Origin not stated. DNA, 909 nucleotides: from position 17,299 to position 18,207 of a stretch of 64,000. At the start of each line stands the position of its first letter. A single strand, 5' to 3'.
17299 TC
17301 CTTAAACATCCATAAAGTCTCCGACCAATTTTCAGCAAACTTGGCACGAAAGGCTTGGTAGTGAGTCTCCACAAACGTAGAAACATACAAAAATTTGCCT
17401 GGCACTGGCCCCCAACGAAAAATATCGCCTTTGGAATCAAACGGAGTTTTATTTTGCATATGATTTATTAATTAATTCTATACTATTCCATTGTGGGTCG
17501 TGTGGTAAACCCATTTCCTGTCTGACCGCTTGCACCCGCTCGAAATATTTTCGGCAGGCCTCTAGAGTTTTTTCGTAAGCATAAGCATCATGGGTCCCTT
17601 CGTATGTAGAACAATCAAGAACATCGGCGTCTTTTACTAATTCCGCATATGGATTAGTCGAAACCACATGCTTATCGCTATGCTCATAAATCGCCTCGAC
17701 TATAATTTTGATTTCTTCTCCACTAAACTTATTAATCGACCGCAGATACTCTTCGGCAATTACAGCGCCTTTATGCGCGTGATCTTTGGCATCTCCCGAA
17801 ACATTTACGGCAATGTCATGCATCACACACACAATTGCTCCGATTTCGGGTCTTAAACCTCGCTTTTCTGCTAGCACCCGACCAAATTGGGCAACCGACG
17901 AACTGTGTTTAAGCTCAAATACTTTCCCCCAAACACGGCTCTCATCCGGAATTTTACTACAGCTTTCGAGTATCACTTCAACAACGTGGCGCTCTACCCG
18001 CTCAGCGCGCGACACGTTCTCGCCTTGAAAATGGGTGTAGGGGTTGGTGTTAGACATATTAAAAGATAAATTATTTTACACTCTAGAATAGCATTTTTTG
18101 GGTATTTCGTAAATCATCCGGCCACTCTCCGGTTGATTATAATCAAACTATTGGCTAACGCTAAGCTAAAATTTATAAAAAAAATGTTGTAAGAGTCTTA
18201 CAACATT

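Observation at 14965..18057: Split, domain-permuted PEP-utilising phosphotransfer cassette bracketed by HD hydrolases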

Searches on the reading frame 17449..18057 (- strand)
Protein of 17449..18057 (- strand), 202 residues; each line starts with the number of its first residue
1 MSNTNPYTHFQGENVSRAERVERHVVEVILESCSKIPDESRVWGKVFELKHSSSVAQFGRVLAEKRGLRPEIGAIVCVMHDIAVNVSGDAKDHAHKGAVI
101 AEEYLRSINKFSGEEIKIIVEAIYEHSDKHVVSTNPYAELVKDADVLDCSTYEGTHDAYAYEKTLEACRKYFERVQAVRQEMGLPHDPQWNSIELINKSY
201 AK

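Call 3: search_protein_families(library=pfam, proteins=[window:17449-18057:-], max_evalue=0.01)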
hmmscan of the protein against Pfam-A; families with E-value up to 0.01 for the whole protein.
window:17449-18057:- (202 aa): 1 family
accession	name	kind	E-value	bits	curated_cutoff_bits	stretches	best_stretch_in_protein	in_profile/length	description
PF01966.28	HD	-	7.4e-11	42.8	22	1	50-148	3-114/116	HD domain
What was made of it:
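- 17449..18057 (-): HD1: a 202-aa stand-alone HD-domain metal-dependent phosphohydrolase of a CPR/DPANN-specific subfamily. It overlaps the next gene by 11 nt. PF01966 (call 3).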

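Call 4: search_protein_families(library=ncbifam, proteins=[window:17449-18057:-], max_evalue=0.01)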
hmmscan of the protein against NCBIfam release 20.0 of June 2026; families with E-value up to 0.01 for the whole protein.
window:17449-18057:- (202 aa): 6 families
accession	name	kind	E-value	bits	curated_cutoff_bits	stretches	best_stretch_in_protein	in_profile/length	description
TIGR03319.1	RNase_Y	equivalog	0.00017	20.3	454.35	1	49-150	331-423/514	ribonuclease Y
TIGR03401.1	cyanamide_fam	subfamily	0.007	15.9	109.85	1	49-176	57-189/228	HD domain protein, cyanamide hydratase family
NF005519.0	PRK07152.1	equivalog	0.0071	15.3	315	1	49-132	198-280/361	nicotinate-nucleotide adenylyltransferase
TIGR00277.1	HDIG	domain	0.0086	15.9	27.6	0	49-106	6-70/84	HDIG domain-containing metalloprotein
NF009344.0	PRK12705.1-1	equivalog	0.0087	14.7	831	0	49-150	389-481/572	hypothetical protein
NF002829.0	PRK03007.1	equivalog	0.0096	14.8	385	0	49-83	68-102/425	deoxyguanosinetriphosphate triphosphohydrolase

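Call 7: search_protein_families(library=padloc, proteins=[window:17449-18057:-], max_evalue=0.01)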
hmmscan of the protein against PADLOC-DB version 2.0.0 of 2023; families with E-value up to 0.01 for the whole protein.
window:17449-18057:- (202 aa): 0 families

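Call 32: search_solved_structures(query=window:17449-18057:-, max_evalue=1, show_alignments=2)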
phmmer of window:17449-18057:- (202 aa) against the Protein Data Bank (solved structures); distinct sequences matched with E-value up to 1: 0.

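Call 36: find_homologous_proteins(query=window:17449-18057:-, max_evalue=0.001)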
Query window:17449-18057:- (202 aa): 88 proteins with E <= 0.001 among 197 candidates.
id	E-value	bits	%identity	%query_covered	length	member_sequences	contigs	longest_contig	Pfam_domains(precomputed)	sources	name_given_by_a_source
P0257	1.4e-130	451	100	100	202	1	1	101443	PF01966.29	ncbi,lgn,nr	ncbi:MAG: HD domain-containing protein [Candidatus Magasanikbacteria bacterium]|nr:HD domain-contain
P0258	1.3e-110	386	87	98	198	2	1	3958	PF01966.29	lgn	-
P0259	6.4e-105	367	81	98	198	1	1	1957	PF01966.29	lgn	-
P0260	7.7e-90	318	73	96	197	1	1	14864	PF01966.29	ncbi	-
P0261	3.4e-76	274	60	100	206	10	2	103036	PF01966.29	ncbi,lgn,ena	ncbi:MAG: HD domain-containing protein [Patescibacteria group bacterium]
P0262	3.0e-75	270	61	98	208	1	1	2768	PF01966.29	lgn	-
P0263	3.9e-75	270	62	99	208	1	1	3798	PF01966.29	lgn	-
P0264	8.0e-75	269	60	99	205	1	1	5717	PF01966.29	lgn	-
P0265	1.3e-74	268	61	98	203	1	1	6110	PF01966.29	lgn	-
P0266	2.5e-74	268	63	96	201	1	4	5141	PF01966.29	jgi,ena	-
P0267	4.8e-74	267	62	100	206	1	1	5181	PF01966.29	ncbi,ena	-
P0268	9.1e-74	266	59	100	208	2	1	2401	PF01966.29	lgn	-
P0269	2.3e-73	264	59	98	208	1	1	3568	PF01966.29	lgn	-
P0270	2.5e-73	264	60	98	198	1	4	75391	PF01966.29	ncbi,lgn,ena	-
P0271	3.1e-73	264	61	95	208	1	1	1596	PF01966.29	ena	-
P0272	5.1e-73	263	62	96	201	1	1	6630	PF01966.29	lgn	-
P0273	7.9e-73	263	60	98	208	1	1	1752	PF01966.29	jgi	-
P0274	2.1e-72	261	59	100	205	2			PF01966.29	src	-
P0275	2.7e-72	261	59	98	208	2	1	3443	PF01966.29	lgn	-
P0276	3.3e-72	261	62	98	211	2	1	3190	PF01966.29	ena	-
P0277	5.5e-72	260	59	98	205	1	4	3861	PF01966.29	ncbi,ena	-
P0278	8.0e-72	259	59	100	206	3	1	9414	PF01966.29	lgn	-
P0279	8.9e-72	259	58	97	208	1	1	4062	PF01966.29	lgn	-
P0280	1.5e-71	258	59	96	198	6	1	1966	PF01966.29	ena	-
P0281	4.4e-71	257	60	97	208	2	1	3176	PF01966.29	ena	-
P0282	1.3e-70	255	57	98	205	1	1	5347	PF01966.29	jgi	jgi:uncharacterized protein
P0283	8.8e-70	253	61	93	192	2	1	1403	PF01966.29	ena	-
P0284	8.9e-70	253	59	100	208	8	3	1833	PF01966.29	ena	-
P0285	8.9e-70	253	59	98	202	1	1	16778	PF01966.29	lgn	-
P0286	1.2e-69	252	60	96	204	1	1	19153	PF01966.29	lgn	-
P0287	1.4e-69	252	59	98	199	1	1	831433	PF01966.29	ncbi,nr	ncbi:HD domain-containing protein [Patescibacteria group bacterium]|nr:HD domain-containing protein 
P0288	2.4e-69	251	60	95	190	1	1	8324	PF01966.29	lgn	-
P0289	2.8e-69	251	59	93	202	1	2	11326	PF01966.29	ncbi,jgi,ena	-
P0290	3.2e-69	251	58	95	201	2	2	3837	PF01966.29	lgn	-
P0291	3.5e-69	251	58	98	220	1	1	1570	PF01966.29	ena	-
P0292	6.0e-69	250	58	99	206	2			PF01966.29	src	-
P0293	1.3e-68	249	58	98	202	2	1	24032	PF01966.29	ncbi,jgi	ncbi:MAG: HD domain-containing protein [Candidatus Gracilibacteria bacterium]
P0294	1.3e-68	249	58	98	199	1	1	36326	PF01966.29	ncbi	ncbi:MAG: HD domain-containing protein [bacterium]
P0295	1.7e-68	249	59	98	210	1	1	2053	PF01966.29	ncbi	-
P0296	1.9e-68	248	58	97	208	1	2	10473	PF01966.29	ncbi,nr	ncbi:HD domain-containing protein [Candidatus Kaiserbacteria bacterium]|nr:HD domain-containing prot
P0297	2.7e-68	248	57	98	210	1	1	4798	PF01966.29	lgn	-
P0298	7.9e-68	246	57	98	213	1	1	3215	PF01966.29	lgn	-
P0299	2.3e-67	245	58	96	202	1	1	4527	PF01966.29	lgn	-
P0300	4.3e-67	244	55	97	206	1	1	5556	PF01966.29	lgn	-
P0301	4.7e-67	244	58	96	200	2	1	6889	PF01966.29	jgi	jgi:HD superfamily phosphodiesterase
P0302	5.2e-67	244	61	92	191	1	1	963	PF01966.29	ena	-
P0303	9.5e-67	243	61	91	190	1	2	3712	PF01966.29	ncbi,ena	-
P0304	1.8e-66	242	56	95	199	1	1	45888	PF01966.29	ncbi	ncbi:MAG: HD domain-containing protein [bacterium]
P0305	9.7e-66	239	58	96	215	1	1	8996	PF01966.29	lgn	-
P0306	2.1e-65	238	55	98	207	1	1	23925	PF01966.29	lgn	-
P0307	4.6e-65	237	57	96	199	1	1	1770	PF01966.29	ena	-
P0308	6.9e-65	237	56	99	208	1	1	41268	PF01966.29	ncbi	-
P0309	8.5e-65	236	54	95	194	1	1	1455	PF01966.29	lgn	-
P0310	1.3e-64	236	55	97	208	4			PF01966.29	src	-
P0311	3.5e-64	234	55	96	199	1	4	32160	PF01966.29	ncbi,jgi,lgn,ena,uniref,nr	ncbi:MAG: hypothetical protein COX81_02695 [Candidatus Magasanikbacteria bacterium CG_4_10_14_0_2_um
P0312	1.9e-63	232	59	89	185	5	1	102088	PF01966.29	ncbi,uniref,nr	ncbi:MAG: hypothetical protein A3J93_05375 [Candidatus Magasanikbacteria bacterium RIFOXYC2_FULL_42_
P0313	1.9e-63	232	64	79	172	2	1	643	PF01966.29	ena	-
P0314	2.5e-62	228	54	95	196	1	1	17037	PF01966.29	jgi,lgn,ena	-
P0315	2.3e-60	222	50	96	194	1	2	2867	PF01966.29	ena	-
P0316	1.5e-59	219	57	94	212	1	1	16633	PF01966.29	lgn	-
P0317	2.9e-59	218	60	83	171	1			PF01966.29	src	-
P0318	3.8e-55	205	54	93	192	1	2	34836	PF01966.29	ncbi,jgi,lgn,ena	-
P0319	1.5e-54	203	53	92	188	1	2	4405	PF01966.29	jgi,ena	-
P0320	5.4e-52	195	52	93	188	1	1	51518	PF01966.29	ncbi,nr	ncbi:HD domain-containing protein [Candidatus Uhrbacteria bacterium]|nr:HD domain-containing protein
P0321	3.3e-51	192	50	93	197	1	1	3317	PF01966.29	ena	-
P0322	5.9e-51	191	50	93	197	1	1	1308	PF01966.29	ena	-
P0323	8.6e-51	191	49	96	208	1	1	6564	PF01966.29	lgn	-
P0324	1.7e-50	190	56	83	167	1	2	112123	PF01966.29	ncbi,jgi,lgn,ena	-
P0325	2.4e-50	189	49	98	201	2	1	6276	PF01966.29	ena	-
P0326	2.8e-50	189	49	96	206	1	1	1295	PF01966.29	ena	-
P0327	3.0e-50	189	49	94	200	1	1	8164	PF01966.29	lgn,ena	-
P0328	7.1e-50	188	51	90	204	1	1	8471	PF01966.29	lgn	-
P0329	1.0e-49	187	50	89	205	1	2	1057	PF01966.29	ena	-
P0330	1.0e-49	187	50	94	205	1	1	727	PF01966.29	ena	-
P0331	1.2e-49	187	51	88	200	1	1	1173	PF01966.29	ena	-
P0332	1.6e-49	187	50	91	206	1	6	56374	PF01966.29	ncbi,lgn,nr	ncbi:HD domain-containing protein [Candidatus Woesearchaeota archaeon]|nr:HD domain-containing prote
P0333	2.4e-49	186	49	93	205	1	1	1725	PF01966.29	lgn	-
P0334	3.4e-49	186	49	96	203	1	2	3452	PF01966.29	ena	-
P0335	4.5e-49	185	48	99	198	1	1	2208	PF01966.29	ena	-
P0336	6.6e-49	185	52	88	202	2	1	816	PF01966.29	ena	-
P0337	3.5e-48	182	50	88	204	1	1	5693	PF01966.29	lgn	-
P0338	1.1e-47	181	48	92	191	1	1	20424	PF01966.29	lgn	-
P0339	1.6e-47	180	48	89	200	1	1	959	PF01966.29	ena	-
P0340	1.3e-46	177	48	92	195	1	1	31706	PF01966.29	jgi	jgi:uncharacterized protein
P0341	4.9e-42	162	53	72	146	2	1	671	PF01966.29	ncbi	-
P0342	5.7e-38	149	41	91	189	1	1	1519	PF01966.29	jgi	jgi:uncharacterized protein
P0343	1.3e-36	144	54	68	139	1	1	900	PF01966.29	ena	-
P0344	3.3e-30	124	62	49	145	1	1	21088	PF01966.29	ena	-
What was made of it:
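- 17449..18057 (-): 88 homologues, nearly all >=48% identical (call 36).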

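Call 37: find_encoding_contigs(protein=P0332, flank=5000, max_places=1)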
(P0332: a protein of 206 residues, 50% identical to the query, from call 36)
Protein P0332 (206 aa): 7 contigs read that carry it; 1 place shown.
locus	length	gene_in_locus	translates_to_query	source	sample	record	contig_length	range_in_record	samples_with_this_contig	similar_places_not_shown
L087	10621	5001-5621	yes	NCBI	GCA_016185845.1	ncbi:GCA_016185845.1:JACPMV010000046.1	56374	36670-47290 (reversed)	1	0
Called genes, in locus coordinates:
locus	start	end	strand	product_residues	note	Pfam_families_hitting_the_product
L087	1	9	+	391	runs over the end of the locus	PF00083:Sugar_tr, PF07690:MFS_1, PF12832:MFS_1_like, PF06779:MFS_4 (weak), PF03137:OATP (weak), PF07690:MFS_1, PF05977:MFS_3 (weak)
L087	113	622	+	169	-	-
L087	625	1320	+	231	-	PF22175:Ogg-HhH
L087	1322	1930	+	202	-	-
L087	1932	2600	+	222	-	PF00730:HhH-GPD, PF00633:HHH (weak)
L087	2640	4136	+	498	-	PF02789:Peptidase_M17_N, PF00883:Peptidase_M17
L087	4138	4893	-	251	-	PF01978:TrmB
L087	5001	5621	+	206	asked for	PF01966:HD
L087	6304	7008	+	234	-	PF00391:PEP-utilizers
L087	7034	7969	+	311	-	PF01326:PPDK_N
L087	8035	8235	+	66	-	PF04014:MazE_antitoxin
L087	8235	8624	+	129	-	PF01850:PIN (weak)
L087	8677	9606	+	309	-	PF00890:FAD_binding_2 (faint), PF01134:GIDA (faint), PF01266:DAO (faint), PF01946:Thi4 (faint), PF03486:HI0933_like (faint), PF07992:Pyr_redox_2, PF13738:Pyr_redox_3, PF00070:Pyr_redox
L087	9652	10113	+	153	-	PF08534:Redoxin, PF00578:AhpC-TSA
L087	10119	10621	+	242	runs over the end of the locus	PF00970:FAD_binding_6, PF08030:NAD_binding_6 (weak), PF00175:NAD_binding_1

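Call 38: find_encoding_contigs(protein=P0287, flank=5000, max_places=1)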
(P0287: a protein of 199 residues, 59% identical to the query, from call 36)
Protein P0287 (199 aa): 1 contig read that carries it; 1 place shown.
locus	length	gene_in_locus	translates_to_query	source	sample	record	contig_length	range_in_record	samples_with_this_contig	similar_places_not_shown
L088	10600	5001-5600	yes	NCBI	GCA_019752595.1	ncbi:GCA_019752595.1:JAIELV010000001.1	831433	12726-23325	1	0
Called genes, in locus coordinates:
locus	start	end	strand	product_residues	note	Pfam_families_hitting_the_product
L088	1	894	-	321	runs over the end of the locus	PF00294:PfkB, PF08543:Phos_pyr_kin (weak)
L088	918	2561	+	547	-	PF01565:FAD_binding_4, PF02913:FAD-oxidase_C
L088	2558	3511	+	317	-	PF01326:PPDK_N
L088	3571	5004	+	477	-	PF00391:PEP-utilizers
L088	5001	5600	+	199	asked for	PF01966:HD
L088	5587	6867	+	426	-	PF00391:PEP-utilizers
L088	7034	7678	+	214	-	PF01386:Ribosomal_L25p, PF14693:Ribosomal_TL5_C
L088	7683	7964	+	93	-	-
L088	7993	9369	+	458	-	-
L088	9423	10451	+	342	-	-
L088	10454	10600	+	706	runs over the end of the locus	PF18911:PKD_4 (weak)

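Call 39: find_encoding_contigs(protein=P0320, flank=5000, max_places=1)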
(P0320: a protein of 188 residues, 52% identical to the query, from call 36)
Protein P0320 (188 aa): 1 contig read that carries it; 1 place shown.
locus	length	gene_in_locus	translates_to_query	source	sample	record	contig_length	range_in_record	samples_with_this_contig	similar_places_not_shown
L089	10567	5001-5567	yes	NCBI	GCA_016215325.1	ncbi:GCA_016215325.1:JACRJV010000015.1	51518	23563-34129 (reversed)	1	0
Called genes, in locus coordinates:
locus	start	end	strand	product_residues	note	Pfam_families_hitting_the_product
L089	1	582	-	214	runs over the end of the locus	PF00730:HhH-GPD, PF00633:HHH (weak)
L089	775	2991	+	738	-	PF01138:RNase_PH, PF03725:RNase_PH_C (weak), PF03726:PNPase (faint), PF01138:RNase_PH, PF00013:KH_1, PF00575:S1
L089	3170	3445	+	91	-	-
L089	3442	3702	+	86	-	PF05016:ParE_toxin (weak), PF15738:YafQ_toxin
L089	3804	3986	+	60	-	PF02604:PhdYeFM_antitox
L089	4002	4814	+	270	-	PF01978:TrmB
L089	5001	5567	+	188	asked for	PF01966:HD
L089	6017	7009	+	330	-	PF00391:PEP-utilizers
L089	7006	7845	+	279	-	PF01326:PPDK_N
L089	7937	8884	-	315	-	PF02661:Fic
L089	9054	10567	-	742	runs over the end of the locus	PF00403:HMA, PF00122:E1-E2_ATPase, PF00702:Hydrolase, PF08282:Hydrolase_3 (weak)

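Call 47: predict_structure(alignment_id=A3)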
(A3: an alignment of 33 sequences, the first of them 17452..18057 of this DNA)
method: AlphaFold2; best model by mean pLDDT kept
length: 202 residues; sequences in the alignment: 33
mean_pLDDT: 92.4   pTM: 0.88
mean pLDDT of the five models: 92.4, 92.2, 92.0, 90.6, 90.1
residues with pLDDT >= 90: 162; 70-90: 27; 50-70: 6; < 50: 7
segments of 3 or more residues with pLDDT < 50: 1-3, 199-202
pLDDT, mean of each block of 10 residues (from residue 1): 65 92 98 94 95 98 99 99 97 98 98 99 94 96 98 91 89 96 95 71 36
secondary structure, 60 per line:
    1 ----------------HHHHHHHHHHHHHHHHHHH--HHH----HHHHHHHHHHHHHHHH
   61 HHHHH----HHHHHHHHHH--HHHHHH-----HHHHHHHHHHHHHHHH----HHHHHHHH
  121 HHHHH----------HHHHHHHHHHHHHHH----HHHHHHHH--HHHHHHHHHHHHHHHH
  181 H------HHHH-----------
elements in order: H17-35 H45-65 H70-79 H82-87 H93-108 H113-125 H136-150 H155-162 H165-181 H188-191
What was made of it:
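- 17449..18057 (-): AF2 model pLDDT 92.4 (call 47).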

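Call 50: fold_search(model_id=the predicted structure, library=pdb)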
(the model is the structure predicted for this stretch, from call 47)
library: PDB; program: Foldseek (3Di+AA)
matches with E <= 10: 239; with E <= 0.001: 0
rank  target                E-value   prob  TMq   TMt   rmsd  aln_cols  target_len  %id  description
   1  2o08_A                7.9e-03  1.00  0.42  0.45  11.5       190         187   14  CRYSTAL STRUCTURE OF A PUTATIVE HD SUPERFAMILY HYDROLASE (BH1327) FROM BACILLUS HALODURANS AT 1.90 A RESOLUTION (released 2006-12-19)
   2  2pq7                  1.0e-02  1.00  0.51  0.59   7.3       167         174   18  Crystal structure of predicted HD superfamily hydrolase (104161995) from uncultured Thermotogales bacterium at 1.45 A re (released 2007-05-15)
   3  8jkp                  1.4e-02  1.00  0.41  0.43  12.0       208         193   16  SP1746 in complex with dTMP (released 2024-05-08)
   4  8jk9                  1.5e-02  1.00  0.40  0.41  12.8       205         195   16  SP1746 in complex with GDP (released 2024-05-08)
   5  8jja                  1.8e-02  1.00  0.44  0.46  11.2       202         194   16  SP1746 in complex with acetate ions (released 2024-05-08)
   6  4s1c_A                2.6e-02  0.99  0.38  0.37  10.3       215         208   14  Crystal Structure of L. monocytogenes phosphodiesterase PgpH HD domain (released 2015-02-11)
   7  4s1b_A                2.7e-02  0.99  0.39  0.38  10.0       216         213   15  Crystal Structure of L. monocytogenes phosphodiesterase PgpH HD domain in complex with Cyclic-di-AMP (released 2015-02-11)
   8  5dqv_A                3.4e-02  1.00  0.46  0.49   8.4       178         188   16  The crystal structure of Bacillus subtilis YpgQ (released 2016-04-27)
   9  6dkd_I                3.4e-02  1.00  0.50  0.45  11.8       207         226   15  Yeast Ddi2 Cyanamide Hydratase (released 2019-05-08)
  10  4s1c_D                3.6e-02  0.99  0.39  0.38  10.0       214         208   14  Crystal Structure of L. monocytogenes phosphodiesterase PgpH HD domain (released 2015-02-11)
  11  4s1b_D                3.8e-02  0.99  0.39  0.37  10.2       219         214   14  Crystal Structure of L. monocytogenes phosphodiesterase PgpH HD domain in complex with Cyclic-di-AMP (released 2015-02-11)
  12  5dqw_B                4.0e-02  1.00  0.44  0.49   7.4       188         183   15  The crystal structure of Bacillus subtilis YpgQ in complex with ADP (released 2016-04-27)
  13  5dqw_A                4.3e-02  1.00  0.47  0.50   6.9       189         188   15  The crystal structure of Bacillus subtilis YpgQ in complex with ADP (released 2016-04-27)
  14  2dqb_D                5.0e-02  0.98  0.41  0.25   9.9       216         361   16  Crystal structure of dNTP triphosphohydrolase from Thermus thermophilus HB8, which is homologous to dGTP triphosphohyd (released 2007-01-23)
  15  5dqv_B                5.5e-02  1.00  0.44  0.47   8.7       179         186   16  The crystal structure of Bacillus subtilis YpgQ (released 2016-04-27)
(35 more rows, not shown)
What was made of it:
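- On HD-domain metal-dependent phosphohydrolases (for HD1): All fold matches are HD hydrolases, but weak (E >= 0.008, TM 0.4-0.5) (call 50).
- HD1's nearest structures act on nucleotides (call 50).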
